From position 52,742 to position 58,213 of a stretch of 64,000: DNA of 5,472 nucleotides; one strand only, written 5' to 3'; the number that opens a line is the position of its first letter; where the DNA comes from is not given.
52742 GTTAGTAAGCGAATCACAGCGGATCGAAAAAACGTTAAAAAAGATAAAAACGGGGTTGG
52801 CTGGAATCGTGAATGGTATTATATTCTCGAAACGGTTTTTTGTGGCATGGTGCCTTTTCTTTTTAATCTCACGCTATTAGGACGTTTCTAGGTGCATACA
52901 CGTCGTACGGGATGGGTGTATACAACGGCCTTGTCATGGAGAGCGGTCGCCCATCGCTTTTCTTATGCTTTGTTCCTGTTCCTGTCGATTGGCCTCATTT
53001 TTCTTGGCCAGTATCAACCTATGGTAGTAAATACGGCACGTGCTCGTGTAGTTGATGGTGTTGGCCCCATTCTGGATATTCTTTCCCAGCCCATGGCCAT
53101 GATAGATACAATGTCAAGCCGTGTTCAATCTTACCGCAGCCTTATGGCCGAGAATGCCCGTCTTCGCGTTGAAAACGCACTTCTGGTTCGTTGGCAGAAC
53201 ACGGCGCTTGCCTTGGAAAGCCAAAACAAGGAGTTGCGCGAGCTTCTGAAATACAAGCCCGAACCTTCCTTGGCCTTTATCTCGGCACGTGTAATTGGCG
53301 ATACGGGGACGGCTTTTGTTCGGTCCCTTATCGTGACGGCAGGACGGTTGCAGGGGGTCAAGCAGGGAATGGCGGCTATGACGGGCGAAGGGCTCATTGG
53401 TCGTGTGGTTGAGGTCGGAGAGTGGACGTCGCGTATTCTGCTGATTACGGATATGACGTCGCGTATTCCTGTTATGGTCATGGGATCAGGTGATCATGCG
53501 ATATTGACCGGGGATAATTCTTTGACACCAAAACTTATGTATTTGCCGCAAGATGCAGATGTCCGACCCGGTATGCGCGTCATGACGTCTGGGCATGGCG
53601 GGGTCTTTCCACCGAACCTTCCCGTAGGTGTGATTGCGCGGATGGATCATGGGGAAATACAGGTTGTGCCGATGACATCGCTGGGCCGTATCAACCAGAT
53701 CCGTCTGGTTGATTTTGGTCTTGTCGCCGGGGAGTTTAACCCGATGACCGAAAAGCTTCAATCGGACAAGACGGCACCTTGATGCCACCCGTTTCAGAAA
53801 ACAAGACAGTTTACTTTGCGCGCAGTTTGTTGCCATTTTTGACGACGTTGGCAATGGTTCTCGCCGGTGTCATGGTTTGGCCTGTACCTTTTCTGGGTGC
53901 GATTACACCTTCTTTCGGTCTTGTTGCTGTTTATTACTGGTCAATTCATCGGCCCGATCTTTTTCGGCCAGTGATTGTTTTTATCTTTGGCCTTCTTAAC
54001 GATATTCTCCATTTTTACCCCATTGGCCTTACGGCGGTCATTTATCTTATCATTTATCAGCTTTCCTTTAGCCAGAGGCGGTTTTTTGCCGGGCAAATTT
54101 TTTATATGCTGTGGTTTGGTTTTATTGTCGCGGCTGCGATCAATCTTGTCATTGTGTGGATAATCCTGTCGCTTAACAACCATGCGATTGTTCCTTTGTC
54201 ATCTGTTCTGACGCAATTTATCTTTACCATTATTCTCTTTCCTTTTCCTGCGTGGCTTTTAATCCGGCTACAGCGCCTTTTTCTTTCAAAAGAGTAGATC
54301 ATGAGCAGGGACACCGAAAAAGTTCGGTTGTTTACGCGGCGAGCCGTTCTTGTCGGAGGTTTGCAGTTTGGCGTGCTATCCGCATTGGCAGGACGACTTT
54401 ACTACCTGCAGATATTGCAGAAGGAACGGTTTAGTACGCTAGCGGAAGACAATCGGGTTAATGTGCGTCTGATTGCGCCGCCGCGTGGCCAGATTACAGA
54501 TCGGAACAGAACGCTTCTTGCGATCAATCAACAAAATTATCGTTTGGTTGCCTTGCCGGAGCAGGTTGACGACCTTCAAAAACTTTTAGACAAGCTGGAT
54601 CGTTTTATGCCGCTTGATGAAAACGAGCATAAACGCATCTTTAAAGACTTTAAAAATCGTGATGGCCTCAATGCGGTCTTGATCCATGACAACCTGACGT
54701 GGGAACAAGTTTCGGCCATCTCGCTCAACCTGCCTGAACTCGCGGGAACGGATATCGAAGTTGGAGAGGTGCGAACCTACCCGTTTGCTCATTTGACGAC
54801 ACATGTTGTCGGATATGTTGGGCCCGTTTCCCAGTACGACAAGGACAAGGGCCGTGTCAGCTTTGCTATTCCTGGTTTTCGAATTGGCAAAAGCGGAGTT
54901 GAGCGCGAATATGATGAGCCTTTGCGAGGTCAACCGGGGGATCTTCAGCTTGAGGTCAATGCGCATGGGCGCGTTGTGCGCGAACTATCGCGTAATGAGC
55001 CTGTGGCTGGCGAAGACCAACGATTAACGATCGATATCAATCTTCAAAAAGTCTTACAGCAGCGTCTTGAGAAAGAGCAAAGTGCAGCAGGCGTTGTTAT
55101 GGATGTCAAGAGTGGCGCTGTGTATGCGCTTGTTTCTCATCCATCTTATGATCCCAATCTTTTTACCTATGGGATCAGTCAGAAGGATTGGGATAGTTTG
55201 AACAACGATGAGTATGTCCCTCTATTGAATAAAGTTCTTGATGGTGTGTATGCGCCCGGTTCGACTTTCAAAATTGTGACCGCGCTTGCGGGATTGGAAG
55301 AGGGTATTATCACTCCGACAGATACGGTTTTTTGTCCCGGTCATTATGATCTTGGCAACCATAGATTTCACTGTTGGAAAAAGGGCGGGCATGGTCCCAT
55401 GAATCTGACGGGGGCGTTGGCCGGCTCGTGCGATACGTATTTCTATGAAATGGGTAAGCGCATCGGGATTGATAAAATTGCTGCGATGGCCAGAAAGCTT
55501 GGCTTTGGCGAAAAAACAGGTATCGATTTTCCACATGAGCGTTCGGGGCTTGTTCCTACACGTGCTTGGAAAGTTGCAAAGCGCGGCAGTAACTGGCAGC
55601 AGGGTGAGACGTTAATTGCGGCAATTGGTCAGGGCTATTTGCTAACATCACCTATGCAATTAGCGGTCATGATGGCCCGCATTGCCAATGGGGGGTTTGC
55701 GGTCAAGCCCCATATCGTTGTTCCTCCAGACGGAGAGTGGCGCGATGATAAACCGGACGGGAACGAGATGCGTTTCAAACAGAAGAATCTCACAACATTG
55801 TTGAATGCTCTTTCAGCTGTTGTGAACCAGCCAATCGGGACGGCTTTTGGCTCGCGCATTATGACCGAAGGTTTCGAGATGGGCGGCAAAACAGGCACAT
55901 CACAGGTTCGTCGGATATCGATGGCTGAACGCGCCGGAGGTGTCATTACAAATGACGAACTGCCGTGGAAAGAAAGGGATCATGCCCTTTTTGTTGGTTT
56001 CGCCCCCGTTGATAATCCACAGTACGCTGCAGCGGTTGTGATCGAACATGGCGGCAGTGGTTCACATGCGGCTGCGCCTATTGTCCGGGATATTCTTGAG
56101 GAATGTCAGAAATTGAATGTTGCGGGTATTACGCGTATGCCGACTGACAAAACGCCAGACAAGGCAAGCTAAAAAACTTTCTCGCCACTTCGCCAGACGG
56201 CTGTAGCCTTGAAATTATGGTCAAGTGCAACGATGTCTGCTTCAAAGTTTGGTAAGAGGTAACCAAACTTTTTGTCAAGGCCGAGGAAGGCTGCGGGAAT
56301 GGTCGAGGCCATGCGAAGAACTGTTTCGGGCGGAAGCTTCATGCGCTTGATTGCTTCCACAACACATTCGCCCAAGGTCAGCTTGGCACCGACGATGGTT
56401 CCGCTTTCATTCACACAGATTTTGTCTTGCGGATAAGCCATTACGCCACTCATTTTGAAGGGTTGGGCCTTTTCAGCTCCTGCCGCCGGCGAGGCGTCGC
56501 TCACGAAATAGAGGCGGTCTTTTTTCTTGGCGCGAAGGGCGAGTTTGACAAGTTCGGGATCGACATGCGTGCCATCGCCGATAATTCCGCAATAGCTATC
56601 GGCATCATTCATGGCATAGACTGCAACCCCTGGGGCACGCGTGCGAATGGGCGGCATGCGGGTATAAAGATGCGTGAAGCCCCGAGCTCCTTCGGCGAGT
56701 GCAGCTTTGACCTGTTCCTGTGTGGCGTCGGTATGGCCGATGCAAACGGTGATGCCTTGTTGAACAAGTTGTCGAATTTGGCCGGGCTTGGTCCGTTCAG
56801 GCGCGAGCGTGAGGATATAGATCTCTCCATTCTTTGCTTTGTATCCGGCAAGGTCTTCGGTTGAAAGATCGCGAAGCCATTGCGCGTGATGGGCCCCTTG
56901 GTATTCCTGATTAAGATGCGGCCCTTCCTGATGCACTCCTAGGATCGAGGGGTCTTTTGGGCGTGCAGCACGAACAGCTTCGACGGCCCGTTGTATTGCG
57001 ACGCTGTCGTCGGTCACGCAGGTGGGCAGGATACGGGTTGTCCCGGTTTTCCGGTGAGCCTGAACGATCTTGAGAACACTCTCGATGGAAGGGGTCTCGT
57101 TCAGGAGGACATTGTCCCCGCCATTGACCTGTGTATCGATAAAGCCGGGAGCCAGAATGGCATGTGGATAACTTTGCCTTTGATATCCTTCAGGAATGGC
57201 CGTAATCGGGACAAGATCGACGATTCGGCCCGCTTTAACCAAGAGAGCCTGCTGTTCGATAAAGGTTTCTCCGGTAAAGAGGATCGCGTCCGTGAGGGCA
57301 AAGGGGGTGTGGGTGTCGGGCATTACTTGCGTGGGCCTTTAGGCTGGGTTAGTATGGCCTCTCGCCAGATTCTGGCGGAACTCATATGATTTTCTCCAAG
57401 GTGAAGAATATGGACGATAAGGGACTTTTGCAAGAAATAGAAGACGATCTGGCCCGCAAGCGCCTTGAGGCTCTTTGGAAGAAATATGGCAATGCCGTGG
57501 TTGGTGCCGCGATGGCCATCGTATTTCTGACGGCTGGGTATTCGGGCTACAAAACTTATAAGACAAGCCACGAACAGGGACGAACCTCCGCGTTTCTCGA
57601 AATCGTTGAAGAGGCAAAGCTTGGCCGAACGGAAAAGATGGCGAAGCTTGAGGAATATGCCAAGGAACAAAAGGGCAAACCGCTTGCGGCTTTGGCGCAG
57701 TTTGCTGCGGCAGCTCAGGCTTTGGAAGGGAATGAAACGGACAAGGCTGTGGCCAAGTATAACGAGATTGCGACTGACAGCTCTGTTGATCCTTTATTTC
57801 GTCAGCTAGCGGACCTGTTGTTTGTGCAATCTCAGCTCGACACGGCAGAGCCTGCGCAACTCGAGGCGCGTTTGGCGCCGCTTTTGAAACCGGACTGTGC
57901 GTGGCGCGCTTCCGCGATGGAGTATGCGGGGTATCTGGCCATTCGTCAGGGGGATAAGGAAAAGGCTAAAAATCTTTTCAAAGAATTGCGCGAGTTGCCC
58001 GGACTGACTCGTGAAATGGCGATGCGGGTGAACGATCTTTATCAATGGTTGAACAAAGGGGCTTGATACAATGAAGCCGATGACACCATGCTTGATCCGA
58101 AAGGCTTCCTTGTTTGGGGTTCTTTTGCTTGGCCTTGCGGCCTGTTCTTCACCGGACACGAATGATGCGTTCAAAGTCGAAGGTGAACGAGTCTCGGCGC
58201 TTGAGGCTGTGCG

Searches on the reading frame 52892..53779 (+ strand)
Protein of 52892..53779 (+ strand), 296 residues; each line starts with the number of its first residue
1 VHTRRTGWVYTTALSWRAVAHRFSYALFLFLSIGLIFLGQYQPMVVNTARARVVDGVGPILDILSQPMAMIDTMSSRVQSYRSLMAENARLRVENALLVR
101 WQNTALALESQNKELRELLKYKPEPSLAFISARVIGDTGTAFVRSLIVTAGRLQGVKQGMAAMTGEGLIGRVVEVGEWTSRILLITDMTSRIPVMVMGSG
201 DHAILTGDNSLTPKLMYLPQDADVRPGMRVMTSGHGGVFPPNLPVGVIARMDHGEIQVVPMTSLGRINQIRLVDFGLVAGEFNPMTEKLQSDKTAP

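Call 11: search_protein_families(library=ncbifam, proteins=[window:52892-53779:+], max_evalue=0.00001)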
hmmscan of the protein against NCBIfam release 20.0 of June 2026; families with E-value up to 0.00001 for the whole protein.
window:52892-53779:+ (296 aa): 13 families
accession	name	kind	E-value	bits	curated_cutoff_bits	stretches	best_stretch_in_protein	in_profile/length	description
NF010512.0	PRK13922.12-1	equivalog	1.1e-94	316.9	336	1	14-279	6-271/287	rod shape-determining protein MreC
NF010533.0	PRK13922.9-5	equivalog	1.1e-65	222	384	1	44-275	45-276/345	rod shape-determining protein MreC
NF010527.0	PRK13922.6-2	equivalog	2.3e-37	128.6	289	1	69-254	35-220/249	rod shape-determining protein MreC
NF010513.0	PRK13922.12-3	equivalog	2.8e-35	122.1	380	1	34-261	35-263/305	rod shape-determining protein MreC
TIGR00219.1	mreC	equivalog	9.7e-31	107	92.75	1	27-271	15-269/283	rod shape-determining protein MreC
NF010519.0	PRK13922.13-4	equivalog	1.7e-29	103.1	505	1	78-272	69-270/406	rod shape-determining protein MreC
NF010514.0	PRK13922.12-4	equivalog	2.9e-26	92.3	337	1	79-268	79-264/276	rod shape-determining protein MreC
NF010532.0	PRK13922.9-3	equivalog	3.1e-25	88.8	243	1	69-267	48-254/280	rod shape-determining protein MreC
NF010520.0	PRK13922.13-5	equivalog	7.3e-21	74.6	343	1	24-253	10-234/263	rod shape-determining protein MreC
NF010510.0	PRK13922.11-5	equivalog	3.6e-18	65.7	415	1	43-256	31-247/334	rod shape-determining protein MreC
NF010518.0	PRK13922.13-3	equivalog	1.3e-16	60.6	385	1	19-269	14-274/295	rod shape-determining protein MreC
NF010524.0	PRK13922.14-4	equivalog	8.4e-13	48.1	332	1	24-253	6-242/270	rod shape-determining protein MreC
NF011450.0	PRK14872.1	equivalog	3.2e-10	39.8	407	1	25-200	13-176/338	rod shape-determining protein MreC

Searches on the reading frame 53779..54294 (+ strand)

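Call 11: search_protein_families(library=ncbifam, proteins=[window:53779-54294:+], max_evalue=0.00001)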
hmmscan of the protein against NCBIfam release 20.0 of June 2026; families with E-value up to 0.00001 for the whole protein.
window:53779-54294:+ (172 aa): 1 family
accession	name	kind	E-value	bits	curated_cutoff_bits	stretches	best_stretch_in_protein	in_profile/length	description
TIGR03426.1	shape_MreD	equivalog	2.8e-10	40.4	34.85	1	17-161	4-152/154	rod shape-determining protein MreD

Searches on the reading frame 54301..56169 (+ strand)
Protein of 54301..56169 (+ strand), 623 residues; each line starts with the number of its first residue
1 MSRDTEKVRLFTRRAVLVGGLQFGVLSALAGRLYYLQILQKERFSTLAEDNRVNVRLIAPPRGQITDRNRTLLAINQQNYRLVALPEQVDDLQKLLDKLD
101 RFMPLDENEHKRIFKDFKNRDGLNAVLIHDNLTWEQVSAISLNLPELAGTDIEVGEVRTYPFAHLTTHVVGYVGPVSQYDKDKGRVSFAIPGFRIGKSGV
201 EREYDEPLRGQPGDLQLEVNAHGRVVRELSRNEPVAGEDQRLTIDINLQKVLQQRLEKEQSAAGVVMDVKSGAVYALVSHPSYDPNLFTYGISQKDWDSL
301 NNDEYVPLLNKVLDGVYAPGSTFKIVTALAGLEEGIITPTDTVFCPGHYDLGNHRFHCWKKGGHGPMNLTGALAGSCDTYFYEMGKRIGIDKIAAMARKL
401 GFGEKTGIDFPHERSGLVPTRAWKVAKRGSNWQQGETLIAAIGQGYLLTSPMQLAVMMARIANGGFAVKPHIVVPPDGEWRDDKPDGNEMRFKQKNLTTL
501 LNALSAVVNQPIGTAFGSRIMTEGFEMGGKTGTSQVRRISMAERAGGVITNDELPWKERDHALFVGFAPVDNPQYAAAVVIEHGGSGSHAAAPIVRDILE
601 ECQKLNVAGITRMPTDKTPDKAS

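Call 11: search_protein_families(library=ncbifam, proteins=[window:54301-56169:+], max_evalue=0.00001)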
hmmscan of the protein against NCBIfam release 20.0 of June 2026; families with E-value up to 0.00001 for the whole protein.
window:54301-56169:+ (623 aa): 33 families (the best 25 are shown)
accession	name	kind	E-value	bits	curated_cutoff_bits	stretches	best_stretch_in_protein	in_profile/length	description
TIGR03423.1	pbp2_mrdA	equivalog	6.4e-213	708.6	455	1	13-602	1-590/593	penicillin-binding protein 2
NF008061.0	PRK10795.1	equivalog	1.1e-124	417.3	962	1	7-601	14-611/634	peptidoglycan DD-transpeptidase MrdA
TIGR02214.1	spoVD_pbp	equivalog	2.2e-76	257.6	688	1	26-611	13-561/636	stage V sporulation protein D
NF051842.1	PBP4_5_Efaec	equivalog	1e-63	215.8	700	1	44-537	147-616/668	penicillin-binding protein PBP4(5)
NF000237.1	MECA_PBP2A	equivalog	1.3e-36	126.1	750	1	47-510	136-581/668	PBP2a family beta-lactam-resistant peptidoglycan transpeptidase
NF033378.1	MECD_PBP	exception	4e-36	124.6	1450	1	46-509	137-588/678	PBP2a family beta-lactam-resistant peptidoglycan transpeptidase MecD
NF000410.1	MECA1_pure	exception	4.9e-32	110.9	1480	1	47-510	135-579/666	PBP2a family beta-lactam-resistant peptidoglycan transpeptidase MecA1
NF000407.1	MECC_PBP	exception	1.3e-30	106.3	1500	1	47-509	133-577/665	PBP2a family beta-lactam-resistant peptidoglycan transpeptidase MecC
NF000406.1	MECB_PBP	exception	2.4e-30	105.6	1450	1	46-473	134-555/674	PBP2a family beta-lactam-resistant peptidoglycan transpeptidase MecB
NF000409.1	MECA_pure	exception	1e-29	103.6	1490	1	48-474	137-551/668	PBP2a family beta-lactam-resistant peptidoglycan transpeptidase MecA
NF053573.1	PBP2_PenA_Neis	exception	7.9e-29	100.6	1105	1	14-611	27-567/572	peptidoglycan D,D-transpeptidase PBP2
NF011685.0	PRK15105.1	subfamily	1.6e-28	99.7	737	1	8-589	17-540/588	peptidoglycan glycosyltransferase FtsI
NF038278.1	strep_PBP2B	exception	1.8e-28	99.4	975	1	108-603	171-675/678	penicillin-binding protein PBP2B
NF000408.1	MECA2_pure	exception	4.3e-28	97.9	1525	1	49-474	138-551/668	PBP2a family beta-lactam-resistant peptidoglycan transpeptidase MecA2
NF038271.1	strep_PBP2X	exception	6.1e-18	64.4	1050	1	129-472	152-479/750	penicillin-binding protein PBP2X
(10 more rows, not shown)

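Call 78: find_homologous_proteins(query=window:54301-56169:+, max_evalue=1e-50)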
Query window:54301-56169:+ (623 aa): 7550 proteins with E <= 1e-50 among 8000 candidates; the best 120 are listed.
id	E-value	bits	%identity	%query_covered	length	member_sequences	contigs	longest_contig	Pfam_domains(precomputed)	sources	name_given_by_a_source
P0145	0.0e+0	1426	100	100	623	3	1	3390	PF03717.21,PF00905.28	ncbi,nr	ncbi:MAG: penicillin-binding protein 2 [Alphaproteobacteria bacterium]|nr:penicillin-binding protein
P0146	8.7e-296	1000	69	98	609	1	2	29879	PF03717.21,PF00905.28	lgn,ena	-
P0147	2.0e-295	999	70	100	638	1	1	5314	PF03717.21,PF00905.28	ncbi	-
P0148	6.0e-294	994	70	98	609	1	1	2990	PF03717.21,PF00905.28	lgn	-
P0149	1.7e-293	993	70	98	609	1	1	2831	PF03717.21,PF00905.28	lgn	-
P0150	1.1e-290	984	69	97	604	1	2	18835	PF03717.21,PF00905.28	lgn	-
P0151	3.5e-290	982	69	98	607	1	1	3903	PF03717.21,PF00905.28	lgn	-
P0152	4.7e-290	982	68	98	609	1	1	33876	PF03717.21,PF00905.28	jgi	-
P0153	5.0e-290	981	68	97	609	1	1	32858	PF03717.21,PF00905.28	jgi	-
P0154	7.6e-290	981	69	98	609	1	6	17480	PF03717.21,PF00905.28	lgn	-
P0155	1.2e-289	980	69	98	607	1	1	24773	PF03717.21,PF00905.28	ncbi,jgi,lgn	ncbi:MAG: penicillin-binding protein 2 [Bdellovibrionales bacterium]|jgi:penicillin-binding protein 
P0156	2.3e-289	979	68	98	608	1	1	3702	PF03717.21,PF00905.28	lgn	-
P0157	3.3e-287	972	69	98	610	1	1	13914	PF03717.21,PF00905.28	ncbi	-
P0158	4.9e-287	972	68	98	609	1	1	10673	PF03717.21,PF00905.28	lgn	-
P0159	2.9e-286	969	69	98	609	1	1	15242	PF03717.21,PF00905.28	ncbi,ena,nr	ncbi:MAG TPA: penicillin-binding protein 2 [Rhodospirillaceae bacterium]|nr:penicillin-binding prote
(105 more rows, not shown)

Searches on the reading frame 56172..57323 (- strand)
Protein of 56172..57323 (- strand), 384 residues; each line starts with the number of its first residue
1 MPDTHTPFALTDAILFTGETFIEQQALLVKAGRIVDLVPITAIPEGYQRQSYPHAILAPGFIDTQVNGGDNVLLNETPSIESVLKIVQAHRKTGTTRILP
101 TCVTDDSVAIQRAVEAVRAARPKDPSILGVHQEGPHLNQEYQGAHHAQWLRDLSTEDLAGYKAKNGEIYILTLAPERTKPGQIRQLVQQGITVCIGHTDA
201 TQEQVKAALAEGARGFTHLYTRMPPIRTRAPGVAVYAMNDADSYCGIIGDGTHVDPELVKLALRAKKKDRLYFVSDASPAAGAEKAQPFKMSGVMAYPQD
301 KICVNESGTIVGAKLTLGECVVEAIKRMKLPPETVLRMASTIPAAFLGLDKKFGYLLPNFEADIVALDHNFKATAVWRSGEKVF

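Call 11: search_protein_families(library=ncbifam, proteins=[window:56172-57323:-], max_evalue=0.00001)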
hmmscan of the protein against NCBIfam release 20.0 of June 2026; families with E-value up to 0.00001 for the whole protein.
window:56172-57323:- (384 aa): 4 families
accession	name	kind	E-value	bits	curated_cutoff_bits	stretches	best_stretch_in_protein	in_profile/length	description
NF008371.0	PRK11170.1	equivalog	2.3e-84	283.5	483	1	8-381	2-377/382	N-acetylglucosamine-6-phosphate deacetylase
TIGR00221.1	nagA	equivalog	7.6e-80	268.7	225.65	1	8-374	5-373/380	N-acetylglucosamine-6-phosphate deacetylase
NF006679.0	PRK09228.1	subfamily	4.1e-07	29.1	351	0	322-374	340-392/433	guanine deaminase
NF006549.0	PRK09045.1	equivalog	8.5e-06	24.6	540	0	328-370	339-381/444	TRZ/ATZ family hydrolase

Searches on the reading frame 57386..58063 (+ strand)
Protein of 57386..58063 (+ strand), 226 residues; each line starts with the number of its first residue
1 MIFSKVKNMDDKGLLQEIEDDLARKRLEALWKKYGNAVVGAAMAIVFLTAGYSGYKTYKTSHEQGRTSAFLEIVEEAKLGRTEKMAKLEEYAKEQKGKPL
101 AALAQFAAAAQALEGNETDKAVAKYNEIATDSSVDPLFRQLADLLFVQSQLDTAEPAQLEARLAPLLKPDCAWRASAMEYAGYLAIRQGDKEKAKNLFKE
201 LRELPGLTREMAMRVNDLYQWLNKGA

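Call 11: search_protein_families(library=ncbifam, proteins=[window:57386-58063:+], max_evalue=0.00001)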
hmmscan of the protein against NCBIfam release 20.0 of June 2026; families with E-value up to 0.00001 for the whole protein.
window:57386-58063:+ (226 aa): 0 families

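Call 98: search_protein_families(library=pfam, proteins=[window:57386-58063:+], max_evalue=0.0001)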
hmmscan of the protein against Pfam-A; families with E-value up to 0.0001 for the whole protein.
window:57386-58063:+ (226 aa): 2 families
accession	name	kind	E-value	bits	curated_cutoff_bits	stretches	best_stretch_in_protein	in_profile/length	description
PF09976.15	TPR_21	-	8.5e-16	58.7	25.5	1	30-200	3-171/193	Tetratricopeptide repeat-like domain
PF13174.12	TPR_6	-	4.2e-05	24.4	26.3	0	177-203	2-28/33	Tetratricopeptide repeat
